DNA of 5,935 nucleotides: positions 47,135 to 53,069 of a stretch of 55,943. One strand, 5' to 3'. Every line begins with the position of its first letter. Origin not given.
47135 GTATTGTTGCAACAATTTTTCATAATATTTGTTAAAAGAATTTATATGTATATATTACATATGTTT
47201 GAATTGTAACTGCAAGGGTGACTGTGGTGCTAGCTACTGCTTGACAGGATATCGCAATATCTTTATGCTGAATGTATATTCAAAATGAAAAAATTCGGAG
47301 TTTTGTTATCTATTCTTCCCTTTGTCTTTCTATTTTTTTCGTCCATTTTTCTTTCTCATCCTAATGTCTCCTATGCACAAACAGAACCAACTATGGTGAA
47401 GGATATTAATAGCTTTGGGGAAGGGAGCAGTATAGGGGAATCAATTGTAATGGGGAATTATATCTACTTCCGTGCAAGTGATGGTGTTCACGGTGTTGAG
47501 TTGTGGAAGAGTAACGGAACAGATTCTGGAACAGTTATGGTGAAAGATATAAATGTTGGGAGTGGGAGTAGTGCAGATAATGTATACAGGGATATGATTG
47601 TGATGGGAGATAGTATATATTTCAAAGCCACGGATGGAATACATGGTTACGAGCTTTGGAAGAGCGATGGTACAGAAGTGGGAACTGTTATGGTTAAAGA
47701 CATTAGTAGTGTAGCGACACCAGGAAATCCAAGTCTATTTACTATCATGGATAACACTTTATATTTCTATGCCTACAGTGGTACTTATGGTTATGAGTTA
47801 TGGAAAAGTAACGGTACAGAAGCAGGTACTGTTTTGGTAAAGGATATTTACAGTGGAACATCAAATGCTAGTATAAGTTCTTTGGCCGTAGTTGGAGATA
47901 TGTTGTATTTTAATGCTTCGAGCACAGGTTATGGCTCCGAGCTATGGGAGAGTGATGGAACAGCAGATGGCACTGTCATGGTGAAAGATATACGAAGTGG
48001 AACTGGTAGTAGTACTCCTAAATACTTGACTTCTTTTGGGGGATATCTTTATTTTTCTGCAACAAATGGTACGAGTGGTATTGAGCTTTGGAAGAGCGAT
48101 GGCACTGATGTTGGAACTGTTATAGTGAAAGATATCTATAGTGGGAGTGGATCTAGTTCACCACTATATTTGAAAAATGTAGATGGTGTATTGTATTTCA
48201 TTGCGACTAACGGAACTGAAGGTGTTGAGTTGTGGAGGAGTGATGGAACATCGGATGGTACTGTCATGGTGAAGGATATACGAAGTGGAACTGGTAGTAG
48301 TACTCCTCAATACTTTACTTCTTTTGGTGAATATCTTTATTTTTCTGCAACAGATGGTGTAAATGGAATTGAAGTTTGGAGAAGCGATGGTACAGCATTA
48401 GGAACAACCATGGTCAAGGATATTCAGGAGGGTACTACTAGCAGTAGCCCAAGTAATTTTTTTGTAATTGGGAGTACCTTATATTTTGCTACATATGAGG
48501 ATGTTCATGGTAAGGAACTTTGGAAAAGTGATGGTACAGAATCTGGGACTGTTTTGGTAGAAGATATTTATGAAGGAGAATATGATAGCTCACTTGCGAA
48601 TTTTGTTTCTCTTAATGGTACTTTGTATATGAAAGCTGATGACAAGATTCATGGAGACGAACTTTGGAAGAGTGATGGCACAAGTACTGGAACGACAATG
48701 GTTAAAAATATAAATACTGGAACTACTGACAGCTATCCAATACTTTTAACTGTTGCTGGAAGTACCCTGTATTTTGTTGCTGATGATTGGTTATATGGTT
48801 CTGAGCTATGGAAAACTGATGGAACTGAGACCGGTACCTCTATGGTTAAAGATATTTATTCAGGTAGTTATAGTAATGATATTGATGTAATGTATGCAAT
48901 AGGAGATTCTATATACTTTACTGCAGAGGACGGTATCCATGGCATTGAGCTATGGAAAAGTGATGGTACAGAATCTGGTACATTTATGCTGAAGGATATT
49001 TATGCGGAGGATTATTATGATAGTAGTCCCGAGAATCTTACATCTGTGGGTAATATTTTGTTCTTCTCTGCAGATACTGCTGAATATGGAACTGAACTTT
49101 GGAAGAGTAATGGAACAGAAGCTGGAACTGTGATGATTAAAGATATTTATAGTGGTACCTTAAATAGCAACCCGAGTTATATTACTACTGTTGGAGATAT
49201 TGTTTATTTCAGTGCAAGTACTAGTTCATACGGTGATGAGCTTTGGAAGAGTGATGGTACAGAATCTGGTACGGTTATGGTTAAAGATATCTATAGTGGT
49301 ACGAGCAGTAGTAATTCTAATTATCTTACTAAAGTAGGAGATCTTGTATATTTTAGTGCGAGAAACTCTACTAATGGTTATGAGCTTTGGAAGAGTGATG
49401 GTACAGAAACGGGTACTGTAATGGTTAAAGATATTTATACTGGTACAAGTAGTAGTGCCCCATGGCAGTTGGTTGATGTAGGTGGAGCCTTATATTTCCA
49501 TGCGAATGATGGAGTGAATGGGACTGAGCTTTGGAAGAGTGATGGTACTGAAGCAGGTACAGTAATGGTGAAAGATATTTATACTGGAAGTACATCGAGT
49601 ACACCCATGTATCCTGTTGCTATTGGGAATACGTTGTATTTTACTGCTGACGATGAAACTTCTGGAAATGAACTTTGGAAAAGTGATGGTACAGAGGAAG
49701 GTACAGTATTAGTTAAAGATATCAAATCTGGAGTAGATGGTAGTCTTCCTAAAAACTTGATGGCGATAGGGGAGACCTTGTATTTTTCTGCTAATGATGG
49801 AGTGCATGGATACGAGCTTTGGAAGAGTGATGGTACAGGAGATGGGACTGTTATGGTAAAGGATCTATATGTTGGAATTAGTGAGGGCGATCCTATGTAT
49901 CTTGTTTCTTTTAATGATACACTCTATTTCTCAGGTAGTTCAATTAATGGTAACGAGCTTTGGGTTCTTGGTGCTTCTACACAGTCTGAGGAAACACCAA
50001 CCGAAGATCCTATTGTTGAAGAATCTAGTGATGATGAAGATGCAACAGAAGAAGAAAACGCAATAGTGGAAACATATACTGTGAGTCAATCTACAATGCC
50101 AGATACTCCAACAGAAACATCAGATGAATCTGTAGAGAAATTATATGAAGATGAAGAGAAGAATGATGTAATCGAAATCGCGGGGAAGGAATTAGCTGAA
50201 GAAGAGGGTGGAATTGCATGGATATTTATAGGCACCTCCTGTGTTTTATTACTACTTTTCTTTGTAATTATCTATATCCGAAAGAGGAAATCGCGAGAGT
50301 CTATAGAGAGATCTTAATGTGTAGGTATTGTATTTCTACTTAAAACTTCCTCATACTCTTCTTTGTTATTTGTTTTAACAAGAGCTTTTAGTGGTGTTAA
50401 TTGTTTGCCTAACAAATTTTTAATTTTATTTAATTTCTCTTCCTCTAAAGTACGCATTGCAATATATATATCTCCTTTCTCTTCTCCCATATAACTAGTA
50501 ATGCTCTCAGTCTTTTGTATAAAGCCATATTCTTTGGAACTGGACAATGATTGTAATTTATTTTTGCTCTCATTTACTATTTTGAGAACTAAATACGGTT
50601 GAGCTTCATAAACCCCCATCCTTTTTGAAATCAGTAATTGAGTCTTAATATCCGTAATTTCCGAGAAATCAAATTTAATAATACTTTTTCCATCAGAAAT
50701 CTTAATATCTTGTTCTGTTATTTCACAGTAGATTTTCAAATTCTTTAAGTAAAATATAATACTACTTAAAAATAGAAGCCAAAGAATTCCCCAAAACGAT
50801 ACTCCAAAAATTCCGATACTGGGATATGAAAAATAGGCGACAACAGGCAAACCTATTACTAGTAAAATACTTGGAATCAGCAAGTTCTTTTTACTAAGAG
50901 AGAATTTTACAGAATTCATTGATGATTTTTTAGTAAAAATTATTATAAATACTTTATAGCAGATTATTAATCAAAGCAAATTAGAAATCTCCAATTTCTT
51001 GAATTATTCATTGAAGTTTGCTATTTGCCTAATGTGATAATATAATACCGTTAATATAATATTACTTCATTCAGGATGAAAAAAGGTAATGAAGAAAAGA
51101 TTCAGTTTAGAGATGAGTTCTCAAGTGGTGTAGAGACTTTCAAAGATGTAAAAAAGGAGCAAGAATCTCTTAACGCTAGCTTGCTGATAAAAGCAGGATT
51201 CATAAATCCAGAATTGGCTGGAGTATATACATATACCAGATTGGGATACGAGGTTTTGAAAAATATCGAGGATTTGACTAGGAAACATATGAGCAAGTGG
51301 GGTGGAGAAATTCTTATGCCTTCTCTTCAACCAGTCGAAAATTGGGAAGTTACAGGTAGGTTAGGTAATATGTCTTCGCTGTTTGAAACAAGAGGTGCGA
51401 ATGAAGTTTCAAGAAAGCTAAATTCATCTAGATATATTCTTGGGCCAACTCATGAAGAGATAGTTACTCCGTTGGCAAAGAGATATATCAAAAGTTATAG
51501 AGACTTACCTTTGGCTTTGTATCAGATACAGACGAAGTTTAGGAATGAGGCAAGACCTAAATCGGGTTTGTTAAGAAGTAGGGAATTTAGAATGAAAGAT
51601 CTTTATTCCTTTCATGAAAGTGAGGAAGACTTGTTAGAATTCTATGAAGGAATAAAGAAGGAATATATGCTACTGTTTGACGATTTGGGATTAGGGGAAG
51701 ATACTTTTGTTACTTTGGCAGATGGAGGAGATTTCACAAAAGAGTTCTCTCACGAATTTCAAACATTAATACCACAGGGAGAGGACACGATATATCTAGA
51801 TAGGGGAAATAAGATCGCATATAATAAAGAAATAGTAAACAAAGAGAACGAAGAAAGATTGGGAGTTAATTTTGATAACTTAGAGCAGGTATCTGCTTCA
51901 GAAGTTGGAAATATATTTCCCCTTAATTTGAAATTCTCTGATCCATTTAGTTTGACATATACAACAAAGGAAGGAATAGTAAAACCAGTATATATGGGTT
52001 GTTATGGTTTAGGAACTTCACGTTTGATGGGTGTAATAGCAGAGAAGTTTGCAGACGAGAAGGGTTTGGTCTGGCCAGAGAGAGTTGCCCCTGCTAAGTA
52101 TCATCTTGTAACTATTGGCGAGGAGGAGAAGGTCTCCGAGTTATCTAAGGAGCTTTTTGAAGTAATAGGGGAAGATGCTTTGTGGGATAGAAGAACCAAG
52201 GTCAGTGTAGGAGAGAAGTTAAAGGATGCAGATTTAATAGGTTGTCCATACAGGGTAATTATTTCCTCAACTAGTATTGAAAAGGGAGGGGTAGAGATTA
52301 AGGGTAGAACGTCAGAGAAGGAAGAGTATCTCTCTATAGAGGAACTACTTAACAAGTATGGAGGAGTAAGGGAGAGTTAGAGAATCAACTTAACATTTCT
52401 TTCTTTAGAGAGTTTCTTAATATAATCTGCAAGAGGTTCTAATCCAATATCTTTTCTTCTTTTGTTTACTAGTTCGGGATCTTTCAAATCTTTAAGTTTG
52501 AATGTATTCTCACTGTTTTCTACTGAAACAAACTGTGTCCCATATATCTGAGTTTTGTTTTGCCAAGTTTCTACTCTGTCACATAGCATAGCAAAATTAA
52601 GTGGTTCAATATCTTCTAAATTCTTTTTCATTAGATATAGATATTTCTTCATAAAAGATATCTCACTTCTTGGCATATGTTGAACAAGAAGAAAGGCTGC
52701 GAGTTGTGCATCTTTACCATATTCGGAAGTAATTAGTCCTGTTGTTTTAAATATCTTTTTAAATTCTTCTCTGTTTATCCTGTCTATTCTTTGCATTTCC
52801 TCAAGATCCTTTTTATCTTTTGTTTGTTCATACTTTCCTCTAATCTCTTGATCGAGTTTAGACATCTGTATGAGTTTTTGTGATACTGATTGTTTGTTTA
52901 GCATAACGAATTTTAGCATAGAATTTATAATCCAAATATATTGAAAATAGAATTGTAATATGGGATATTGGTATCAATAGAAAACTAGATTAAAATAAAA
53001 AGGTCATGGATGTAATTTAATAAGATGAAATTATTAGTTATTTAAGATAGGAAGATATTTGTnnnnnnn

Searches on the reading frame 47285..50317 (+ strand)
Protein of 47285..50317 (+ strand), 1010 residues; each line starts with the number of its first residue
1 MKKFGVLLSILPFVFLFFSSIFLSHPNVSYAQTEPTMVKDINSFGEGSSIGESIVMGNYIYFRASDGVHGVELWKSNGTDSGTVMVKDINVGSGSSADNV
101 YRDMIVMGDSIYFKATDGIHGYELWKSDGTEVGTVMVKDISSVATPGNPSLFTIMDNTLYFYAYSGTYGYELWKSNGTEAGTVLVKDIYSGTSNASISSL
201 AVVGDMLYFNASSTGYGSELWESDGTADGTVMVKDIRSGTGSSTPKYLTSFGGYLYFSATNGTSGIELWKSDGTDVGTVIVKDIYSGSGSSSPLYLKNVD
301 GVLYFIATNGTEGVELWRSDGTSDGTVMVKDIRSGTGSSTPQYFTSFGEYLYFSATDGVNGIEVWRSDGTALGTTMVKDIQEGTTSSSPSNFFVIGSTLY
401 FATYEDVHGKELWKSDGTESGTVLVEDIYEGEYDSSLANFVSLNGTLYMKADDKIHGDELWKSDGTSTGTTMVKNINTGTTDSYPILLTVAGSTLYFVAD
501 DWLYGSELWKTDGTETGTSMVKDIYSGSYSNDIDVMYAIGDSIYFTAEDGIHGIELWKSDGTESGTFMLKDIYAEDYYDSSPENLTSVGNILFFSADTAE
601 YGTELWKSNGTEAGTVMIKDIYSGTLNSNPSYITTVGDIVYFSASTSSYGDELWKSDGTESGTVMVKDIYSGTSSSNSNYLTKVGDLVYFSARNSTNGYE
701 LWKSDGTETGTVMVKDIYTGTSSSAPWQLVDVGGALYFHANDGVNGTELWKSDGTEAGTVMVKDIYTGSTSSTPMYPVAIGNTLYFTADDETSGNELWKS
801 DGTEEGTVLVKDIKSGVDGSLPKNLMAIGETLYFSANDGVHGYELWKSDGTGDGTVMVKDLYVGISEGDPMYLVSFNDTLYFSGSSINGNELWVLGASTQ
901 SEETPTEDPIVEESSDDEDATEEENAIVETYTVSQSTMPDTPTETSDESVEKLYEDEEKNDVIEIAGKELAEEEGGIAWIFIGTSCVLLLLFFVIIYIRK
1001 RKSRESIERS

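Call 21: search_protein_families(library=pfam, proteins=[window:47285-50317:+], max_evalue=0.001)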
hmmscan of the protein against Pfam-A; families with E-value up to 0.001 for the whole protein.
window:47285-50317:+ (1010 aa): 0 families

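Call 43: search_protein_families(library=pfam, proteins=[window:47285-50317:+], max_evalue=0.05)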
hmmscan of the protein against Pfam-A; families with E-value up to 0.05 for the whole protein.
window:47285-50317:+ (1010 aa): 4 families
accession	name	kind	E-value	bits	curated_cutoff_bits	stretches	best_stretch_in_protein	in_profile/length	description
PF23727.1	Beta-prop_FAM234A_B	-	0.016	14.2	26.4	0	736-803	52-119/467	FAM234A/B beta-propeller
PF20734.2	PA2201_N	-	0.024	14.9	27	0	159-202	57-100/124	PA2201 N-terminal domain-like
PF15102.11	TMEM154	-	0.035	14.4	30.3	0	915-1004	4-92/153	TMEM154 protein family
PF14504.11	CAP_assoc_N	-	0.037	14.3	29.3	0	520-588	58-126/140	CAP-associated N-terminal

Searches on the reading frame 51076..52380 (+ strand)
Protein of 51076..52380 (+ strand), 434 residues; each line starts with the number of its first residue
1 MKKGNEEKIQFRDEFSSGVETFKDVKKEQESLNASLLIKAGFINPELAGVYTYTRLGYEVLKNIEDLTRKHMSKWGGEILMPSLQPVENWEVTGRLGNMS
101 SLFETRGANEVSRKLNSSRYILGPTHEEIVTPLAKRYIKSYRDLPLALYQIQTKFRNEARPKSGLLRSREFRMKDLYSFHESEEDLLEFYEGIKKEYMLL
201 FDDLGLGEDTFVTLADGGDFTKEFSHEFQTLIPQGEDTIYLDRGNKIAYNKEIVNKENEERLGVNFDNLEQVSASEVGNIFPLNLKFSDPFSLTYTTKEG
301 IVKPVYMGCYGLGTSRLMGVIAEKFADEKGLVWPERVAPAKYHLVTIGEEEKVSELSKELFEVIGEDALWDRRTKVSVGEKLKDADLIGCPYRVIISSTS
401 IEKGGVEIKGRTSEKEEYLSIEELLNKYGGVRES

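Call 43: search_protein_families(library=pfam, proteins=[window:51076-52380:+], max_evalue=0.05)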
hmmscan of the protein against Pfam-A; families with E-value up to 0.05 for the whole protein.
window:51076-52380:+ (434 aa): 2 families
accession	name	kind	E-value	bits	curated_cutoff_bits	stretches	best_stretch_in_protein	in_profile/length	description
PF00587.30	tRNA-synt_2b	-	6.5e-29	101.7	29.3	1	116-324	7-178/179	tRNA synthetase class II core domain (G, H, P, S and T)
PF03129.25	HGTP_anticodon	-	1.2e-09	38.6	21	1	351-427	16-90/94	Anticodon binding domain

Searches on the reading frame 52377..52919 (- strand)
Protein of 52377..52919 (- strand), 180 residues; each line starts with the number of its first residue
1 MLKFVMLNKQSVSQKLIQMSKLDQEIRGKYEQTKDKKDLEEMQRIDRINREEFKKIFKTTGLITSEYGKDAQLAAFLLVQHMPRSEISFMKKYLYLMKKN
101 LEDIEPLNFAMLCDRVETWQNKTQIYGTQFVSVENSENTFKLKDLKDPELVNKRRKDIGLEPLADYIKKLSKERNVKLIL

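Call 43: search_protein_families(library=pfam, proteins=[window:52377-52919:-], max_evalue=0.05)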
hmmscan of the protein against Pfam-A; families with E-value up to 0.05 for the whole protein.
window:52377-52919:- (180 aa): 2 families
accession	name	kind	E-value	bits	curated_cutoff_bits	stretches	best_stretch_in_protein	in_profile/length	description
PF20329.3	DUF6624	-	3.4e-19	69.4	27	1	12-173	3-167/173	Family of unknown function (DUF6624)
PF17528.7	HdcB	-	0.028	14.7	30.4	0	10-48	113-151/174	Histidine decarboxylase maturation protein HdcB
